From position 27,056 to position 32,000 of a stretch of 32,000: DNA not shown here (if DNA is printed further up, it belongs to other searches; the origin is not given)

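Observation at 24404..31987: Candidate coupled defence module: STAND abortive-infection nuclease co-oriented with, and 18 nt upstream of, a Type IIL RM enzyme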

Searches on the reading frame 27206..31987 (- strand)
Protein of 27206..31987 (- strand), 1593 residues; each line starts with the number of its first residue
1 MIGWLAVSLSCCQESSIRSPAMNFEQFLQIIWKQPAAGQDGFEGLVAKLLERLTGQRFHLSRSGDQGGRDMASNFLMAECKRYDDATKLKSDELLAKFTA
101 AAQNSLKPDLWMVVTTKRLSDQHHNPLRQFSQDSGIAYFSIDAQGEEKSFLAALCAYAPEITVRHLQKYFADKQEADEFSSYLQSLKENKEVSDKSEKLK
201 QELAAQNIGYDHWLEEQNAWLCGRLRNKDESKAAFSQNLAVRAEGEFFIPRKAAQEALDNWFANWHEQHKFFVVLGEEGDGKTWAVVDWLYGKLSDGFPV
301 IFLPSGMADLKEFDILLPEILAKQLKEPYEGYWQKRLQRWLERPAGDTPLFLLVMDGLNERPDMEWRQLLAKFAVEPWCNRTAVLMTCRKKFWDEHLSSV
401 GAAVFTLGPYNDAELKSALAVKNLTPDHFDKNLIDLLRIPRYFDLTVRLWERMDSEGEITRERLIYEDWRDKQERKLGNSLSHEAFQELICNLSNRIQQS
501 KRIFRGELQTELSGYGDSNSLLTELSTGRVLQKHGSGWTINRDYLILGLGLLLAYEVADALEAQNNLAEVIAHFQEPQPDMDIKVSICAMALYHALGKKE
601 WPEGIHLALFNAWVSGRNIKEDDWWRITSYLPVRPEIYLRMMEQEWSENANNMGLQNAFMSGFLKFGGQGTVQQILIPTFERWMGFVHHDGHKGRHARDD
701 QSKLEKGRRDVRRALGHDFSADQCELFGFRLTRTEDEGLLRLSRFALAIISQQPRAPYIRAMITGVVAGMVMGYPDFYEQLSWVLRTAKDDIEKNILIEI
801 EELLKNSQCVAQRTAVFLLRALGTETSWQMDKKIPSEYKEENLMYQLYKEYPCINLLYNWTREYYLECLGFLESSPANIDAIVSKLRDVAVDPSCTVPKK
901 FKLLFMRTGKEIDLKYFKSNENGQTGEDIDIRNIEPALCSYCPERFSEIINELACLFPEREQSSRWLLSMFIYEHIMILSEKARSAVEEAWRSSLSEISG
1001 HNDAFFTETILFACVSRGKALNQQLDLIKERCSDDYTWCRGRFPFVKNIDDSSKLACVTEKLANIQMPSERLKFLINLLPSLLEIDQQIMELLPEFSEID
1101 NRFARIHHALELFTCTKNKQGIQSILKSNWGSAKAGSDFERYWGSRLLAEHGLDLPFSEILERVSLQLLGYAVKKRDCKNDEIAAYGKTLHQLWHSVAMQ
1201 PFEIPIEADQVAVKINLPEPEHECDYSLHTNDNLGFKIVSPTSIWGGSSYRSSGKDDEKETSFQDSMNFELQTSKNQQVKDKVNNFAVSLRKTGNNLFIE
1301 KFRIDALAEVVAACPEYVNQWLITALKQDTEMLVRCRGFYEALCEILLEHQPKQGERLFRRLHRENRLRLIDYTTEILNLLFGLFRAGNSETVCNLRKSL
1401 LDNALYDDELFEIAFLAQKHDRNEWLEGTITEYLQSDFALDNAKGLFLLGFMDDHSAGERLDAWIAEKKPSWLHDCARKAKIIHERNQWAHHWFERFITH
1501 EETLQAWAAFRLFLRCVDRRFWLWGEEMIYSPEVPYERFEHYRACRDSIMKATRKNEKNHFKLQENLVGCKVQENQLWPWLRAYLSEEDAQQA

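Call 7: search_protein_families(library=pfam, proteins=[window:27206-31987:-], max_evalue=0.01)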
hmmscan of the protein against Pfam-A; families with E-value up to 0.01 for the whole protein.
window:27206-31987:- (1593 aa): 0 families

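Call 8: search_protein_families(library=padloc, proteins=[window:27206-31987:-], max_evalue=0.01)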
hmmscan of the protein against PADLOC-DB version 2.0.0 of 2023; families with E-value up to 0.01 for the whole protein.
window:27206-31987:- (1593 aa): 0 families

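Call 9: search_protein_families(library=ncbifam, proteins=[window:27206-31987:-], max_evalue=0.01)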
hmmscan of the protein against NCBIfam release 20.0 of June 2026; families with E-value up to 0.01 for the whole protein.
window:27206-31987:- (1593 aa): 0 families

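Call 18: find_homologous_proteins(query=window:27206-31987:-)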
Query window:27206-31987:- (1593 aa): 567 proteins with E <= 0.001 among 8000 candidates; the best 120 are listed.
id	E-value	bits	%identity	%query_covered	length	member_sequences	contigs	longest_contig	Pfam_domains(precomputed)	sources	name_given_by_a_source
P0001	0.0e+0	3676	100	99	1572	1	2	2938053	-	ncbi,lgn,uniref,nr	ncbi:MAG: hypothetical protein CDV28_10229 [Candidatus Electronema aureum]|uniref:NACHT domain-conta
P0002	0.0e+0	3249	88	99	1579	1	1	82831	-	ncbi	-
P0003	0.0e+0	2738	75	99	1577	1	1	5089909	-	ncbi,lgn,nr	ncbi:MAG: hypothetical protein SD837_10380 [Candidatus Electrothrix scaldis]|nr:MAG: hypothetical pr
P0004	0.0e+0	2723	75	98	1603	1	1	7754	-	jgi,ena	-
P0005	0.0e+0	2104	66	73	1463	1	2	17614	-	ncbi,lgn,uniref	uniref:hypothetical protein n=1 Tax=Candidatus Electronema sp. TaxID=2698783 RepID=UPI004056C0A2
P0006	0.0e+0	2094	67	73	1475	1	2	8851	-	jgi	jgi:hypothetical protein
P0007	0.0e+0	2093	66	73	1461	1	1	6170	-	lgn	-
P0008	0.0e+0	1910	61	73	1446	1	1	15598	-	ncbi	-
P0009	0.0e+0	1718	55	74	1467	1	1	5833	-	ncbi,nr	ncbi:MAG: hypothetical protein D3923_00845 [Candidatus Electrothrix sp. AR3]|nr:hypothetical protein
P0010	0.0e+0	1352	44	98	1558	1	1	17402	-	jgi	jgi:hypothetical protein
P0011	0.0e+0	1334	43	98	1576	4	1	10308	-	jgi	-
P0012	0.0e+0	1333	43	98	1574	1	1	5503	-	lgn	-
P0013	0.0e+0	1325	43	98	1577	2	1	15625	-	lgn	-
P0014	0.0e+0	1315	43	98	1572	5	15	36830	-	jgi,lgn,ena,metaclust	metaclust:\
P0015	0.0e+0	1307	55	72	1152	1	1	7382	PF05729.19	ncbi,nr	ncbi:hypothetical protein VU12_12450, partial [Desulfobulbus sp. US4]|nr:hypothetical protein [Desul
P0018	0.0e+0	1284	41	98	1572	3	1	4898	-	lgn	-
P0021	0.0e+0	1211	39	98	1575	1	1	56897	PF05729.19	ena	-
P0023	0.0e+0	1166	38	98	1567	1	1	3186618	PF05729.19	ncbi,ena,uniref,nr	ncbi:NACHT domain-containing protein [uncultured Desulfobacter sp.]|uniref:NACHT domain-containing p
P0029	0.0e+0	1068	38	97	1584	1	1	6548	PF05729.19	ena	-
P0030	1.6e-296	1005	37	97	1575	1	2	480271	PF05729.19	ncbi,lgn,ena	-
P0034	1.1e-258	880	34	98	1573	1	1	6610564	PF05729.19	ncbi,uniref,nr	ncbi:hypothetical protein DENIS_2685 [Desulfonema ishimotonii]|uniref:NACHT domain-containing protei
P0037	9.1e-253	860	36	88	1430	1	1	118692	PF05729.19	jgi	-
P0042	7.8e-250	850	33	98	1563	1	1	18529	PF05729.19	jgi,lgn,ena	-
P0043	2.3e-249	849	33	97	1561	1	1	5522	PF05729.19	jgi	-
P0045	3.0e-248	845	33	97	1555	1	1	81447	PF05729.19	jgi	jgi:hypothetical protein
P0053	6.8e-246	837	31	97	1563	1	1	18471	PF05729.19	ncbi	-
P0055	6.2e-244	831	33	98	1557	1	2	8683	PF05729.19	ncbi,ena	-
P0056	1.3e-243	830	33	97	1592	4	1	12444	PF05729.19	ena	-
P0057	1.9e-243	829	32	97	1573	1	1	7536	PF05729.19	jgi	jgi:hypothetical protein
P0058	6.0e-243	828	32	97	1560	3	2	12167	PF05729.19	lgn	-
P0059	1.0e-242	827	32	98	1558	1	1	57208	PF05729.19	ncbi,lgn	-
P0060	3.6e-242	825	32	97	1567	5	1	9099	PF05729.19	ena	-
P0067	2.4e-239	816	31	98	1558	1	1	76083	PF05729.19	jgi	jgi:hypothetical protein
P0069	1.5e-238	813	32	98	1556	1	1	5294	PF05729.19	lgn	-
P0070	2.1e-238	812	31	98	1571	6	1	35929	PF05729.19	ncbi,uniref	ncbi:hypothetical protein [Coleofasciculus chthonoplastes]|uniref:hypothetical protein n=1 Tax=Coleo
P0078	1.7e-236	806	32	97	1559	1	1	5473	PF05729.19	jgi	jgi:hypothetical protein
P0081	5.0e-236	805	31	98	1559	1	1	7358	PF05729.19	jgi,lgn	jgi:hypothetical protein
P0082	6.5e-236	804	32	97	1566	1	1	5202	PF05729.19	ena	-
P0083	6.9e-236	804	32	98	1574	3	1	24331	PF05729.19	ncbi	-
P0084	1.1e-235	803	32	97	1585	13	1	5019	PF05729.19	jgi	-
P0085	1.2e-235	803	32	98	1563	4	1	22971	PF05729.19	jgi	jgi:hypothetical protein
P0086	1.7e-235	803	32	98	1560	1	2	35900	PF05729.19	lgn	-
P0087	5.5e-235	801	31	97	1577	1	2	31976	PF05729.19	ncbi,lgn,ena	-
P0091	9.3e-234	797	32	97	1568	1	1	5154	PF05729.19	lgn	-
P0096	4.3e-231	788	32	98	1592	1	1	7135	PF05729.19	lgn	-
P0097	4.7e-231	788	34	86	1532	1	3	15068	PF05729.19,PF13676.12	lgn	-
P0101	8.8e-230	784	32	97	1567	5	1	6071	PF05729.19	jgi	-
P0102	8.8e-229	781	46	52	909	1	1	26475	PF05729.19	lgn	-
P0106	1.2e-227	777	33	98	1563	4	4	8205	PF05729.19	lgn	-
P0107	3.0e-227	776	31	97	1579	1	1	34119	PF05729.19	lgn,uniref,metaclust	uniref:NACHT domain-containing protein n=1 Tax=Cyanothece sp. (strain PCC 7425 / ATCC 29141) TaxID=3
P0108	6.0e-227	775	31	97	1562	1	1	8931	PF05729.19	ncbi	-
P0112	5.6e-225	768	31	97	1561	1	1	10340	PF05729.19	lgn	-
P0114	7.3e-224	764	31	96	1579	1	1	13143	PF05729.19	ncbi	ncbi:MAG: hypothetical protein Kow00121_59630 [Elainellaceae cyanobacterium]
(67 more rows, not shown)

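Call 22: find_related_loci(query=A1, collection=genome_contigs, flank=10000)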
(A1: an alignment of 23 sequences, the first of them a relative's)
Query A1 (1572 aa) in genome_contigs; peptide patterns used: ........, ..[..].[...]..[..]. (x = any residue, [..] = any of these).
214 stretches matched a pattern; 38 encode a relative of the query (tblastn E <= 1e-3); 37 distinct loci.
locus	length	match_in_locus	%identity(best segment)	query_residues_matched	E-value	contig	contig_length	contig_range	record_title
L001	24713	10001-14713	88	1-1570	0e+0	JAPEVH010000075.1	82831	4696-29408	MAG: Candidatus Electronema sp. isolate KV k127_18006007, whole genome shotgun sequence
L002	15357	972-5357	66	1-1570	0e+0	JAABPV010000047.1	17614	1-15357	MAG: Desulfobulbaceae bacterium isolate S01.Bin068 NODE_52_length_17614_cov_7.061926, whole genome shotgun sequence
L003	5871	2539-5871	50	1-1114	0e+0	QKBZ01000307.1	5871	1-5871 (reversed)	MAG: Beggiatoa sp. isolate SZUA-411 scaffold_63093, whole genome shotgun sequence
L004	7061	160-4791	33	1-1564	0e+0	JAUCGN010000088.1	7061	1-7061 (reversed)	Thiotrichales bacterium HSG1 NODE_94_length_7061, whole genome shotgun sequence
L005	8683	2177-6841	33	4-1560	0e+0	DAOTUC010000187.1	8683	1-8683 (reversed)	MAG TPA_asm: Anaerolineae bacterium isolate F17_42 k129_1130849, whole genome shotgun sequence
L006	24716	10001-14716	31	1-1560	0e+0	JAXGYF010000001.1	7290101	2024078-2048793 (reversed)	MAG: Candidatus Vecturithrix sp. isolate AnMBR.bin507 bin507_1, whole genome shotgun sequence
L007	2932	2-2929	42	66-1039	0e+0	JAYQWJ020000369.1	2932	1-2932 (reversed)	MAG: Candidatus Albibeggiatoa psychrophila isolate WS_Bin3 NODE_5063_length_2932_cov_2.741050, whole genome shotgun sequ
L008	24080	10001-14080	34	192-1565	0e+0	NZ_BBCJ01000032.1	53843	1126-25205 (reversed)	Geotalea toluenoxydans JCM 15764, whole genome shotgun sequence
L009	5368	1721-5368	35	1-1214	0e+0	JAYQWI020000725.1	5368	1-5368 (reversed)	MAG: Candidatus Parabeggiatoa communis isolate WS_Bin1 k141_704, whole genome shotgun sequence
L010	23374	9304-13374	34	194-1563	0e+0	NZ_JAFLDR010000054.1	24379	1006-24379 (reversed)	MAG: Sulfuritalea sp. isolate UWPOB_SULF1 gnl_X_HMEKCNED_54, whole genome shotgun sequence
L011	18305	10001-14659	30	5-1560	0e+0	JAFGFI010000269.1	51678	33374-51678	MAG: Anaerolineae bacterium isolate Zod_Metabat.1307 k87_7918341, whole genome shotgun sequence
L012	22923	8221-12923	40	1-1570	0e+0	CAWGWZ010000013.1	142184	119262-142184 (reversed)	MAG: uncultured delta proteobacterium isolate MFD04408.bin.3.38 genome assembly, contig: contig_15946, whole genome shot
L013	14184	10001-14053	34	198-1566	0e+0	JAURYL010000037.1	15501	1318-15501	MAG: Pseudomonadota bacterium isolate E2_concoct.bin.75 E2_k141_52095, whole genome shotgun sequence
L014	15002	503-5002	29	15-1508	0e+0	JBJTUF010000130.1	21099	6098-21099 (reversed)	MAG: Cuspidothrix sp. isolate samp_4445_semibin_421 samp_4445_509392, whole genome shotgun sequence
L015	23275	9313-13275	30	251-1560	3e-173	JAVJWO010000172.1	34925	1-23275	MAG: Coleofasciculus chthonoplastes F2-STO-03 k141_24895, whole genome shotgun sequence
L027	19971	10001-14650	31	16-1562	0e+0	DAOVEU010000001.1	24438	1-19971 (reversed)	MAG TPA_asm: Desulfobacterales bacterium isolate CSMAG_1091 CSMAG_1091_k141_1119109_length_24438_cov_9.9331, whole genom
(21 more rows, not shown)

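Call 27: find_encoding_contigs(protein=P0001, flank=10000, max_places=3)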
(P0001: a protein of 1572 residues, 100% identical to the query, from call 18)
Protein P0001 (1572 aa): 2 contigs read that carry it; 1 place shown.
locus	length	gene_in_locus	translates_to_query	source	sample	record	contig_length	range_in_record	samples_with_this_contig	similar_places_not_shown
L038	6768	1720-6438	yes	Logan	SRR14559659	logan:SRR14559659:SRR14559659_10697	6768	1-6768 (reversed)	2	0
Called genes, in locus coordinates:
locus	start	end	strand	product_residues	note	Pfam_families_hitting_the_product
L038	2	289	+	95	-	?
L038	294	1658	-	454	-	PF04326:SLFN_AlbA_2, PF13749:HATPase_c_4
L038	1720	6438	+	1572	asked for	-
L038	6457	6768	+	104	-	?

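Call 28: find_encoding_contigs(protein=P0003, flank=10000, max_places=3)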
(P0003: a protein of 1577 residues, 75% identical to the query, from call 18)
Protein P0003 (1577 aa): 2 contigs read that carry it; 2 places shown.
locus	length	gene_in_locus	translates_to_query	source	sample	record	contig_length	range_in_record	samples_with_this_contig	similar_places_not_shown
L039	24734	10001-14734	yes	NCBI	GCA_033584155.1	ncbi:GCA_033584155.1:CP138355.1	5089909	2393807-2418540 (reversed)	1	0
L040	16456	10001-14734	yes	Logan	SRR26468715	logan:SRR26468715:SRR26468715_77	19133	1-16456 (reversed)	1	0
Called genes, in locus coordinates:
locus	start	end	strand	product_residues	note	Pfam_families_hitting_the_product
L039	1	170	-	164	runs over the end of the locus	PF14716:HHH_8 (faint), PF12836:HHH_3, PF00633:HHH (weak), PF14520:HHH_5 (faint)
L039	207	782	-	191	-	PF00578:AhpC-TSA, PF08534:Redoxin, PF00085:Thioredoxin (weak), PF13905:Thioredoxin_8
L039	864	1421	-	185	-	-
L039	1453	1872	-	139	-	PF06094:GGACT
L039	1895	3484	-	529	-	PF00682:HMGL-like, PF22617:HCS_D2, PF08502:LeuA_dimer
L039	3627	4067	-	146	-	-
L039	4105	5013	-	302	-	PF11845:Tll0287-like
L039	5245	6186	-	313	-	-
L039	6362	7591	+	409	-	PF00155:Aminotran_1_2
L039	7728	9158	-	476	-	-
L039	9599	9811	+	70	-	-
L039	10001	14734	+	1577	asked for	-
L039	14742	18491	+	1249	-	PF05378:Hydant_A_N, PF01968:Hydantoinase_A, PF19278:Hydant_A_C, PF02538:Hydantoinase_B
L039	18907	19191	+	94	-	-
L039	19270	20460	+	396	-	-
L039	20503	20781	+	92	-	-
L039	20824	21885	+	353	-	-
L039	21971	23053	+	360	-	-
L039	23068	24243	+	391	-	-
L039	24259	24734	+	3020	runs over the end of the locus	-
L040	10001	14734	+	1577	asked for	-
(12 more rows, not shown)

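Call 29: find_encoding_contigs(protein=P0004, flank=10000, max_places=3)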
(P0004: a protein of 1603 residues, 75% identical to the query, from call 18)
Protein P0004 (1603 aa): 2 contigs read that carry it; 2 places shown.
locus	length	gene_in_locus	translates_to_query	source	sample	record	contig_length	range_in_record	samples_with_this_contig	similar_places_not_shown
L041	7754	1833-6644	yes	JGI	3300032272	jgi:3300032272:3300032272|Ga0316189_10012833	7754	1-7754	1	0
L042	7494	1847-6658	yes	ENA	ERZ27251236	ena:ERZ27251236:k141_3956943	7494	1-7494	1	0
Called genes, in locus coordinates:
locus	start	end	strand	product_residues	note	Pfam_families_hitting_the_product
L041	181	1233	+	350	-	PF00924:MS_channel_2nd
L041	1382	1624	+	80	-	PF02604:PhdYeFM_antitox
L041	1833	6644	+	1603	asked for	-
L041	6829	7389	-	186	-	PF05685:Uma2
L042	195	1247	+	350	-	PF00924:MS_channel_2nd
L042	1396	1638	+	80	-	PF02604:PhdYeFM_antitox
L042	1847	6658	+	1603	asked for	-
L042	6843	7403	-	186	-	PF05685:Uma2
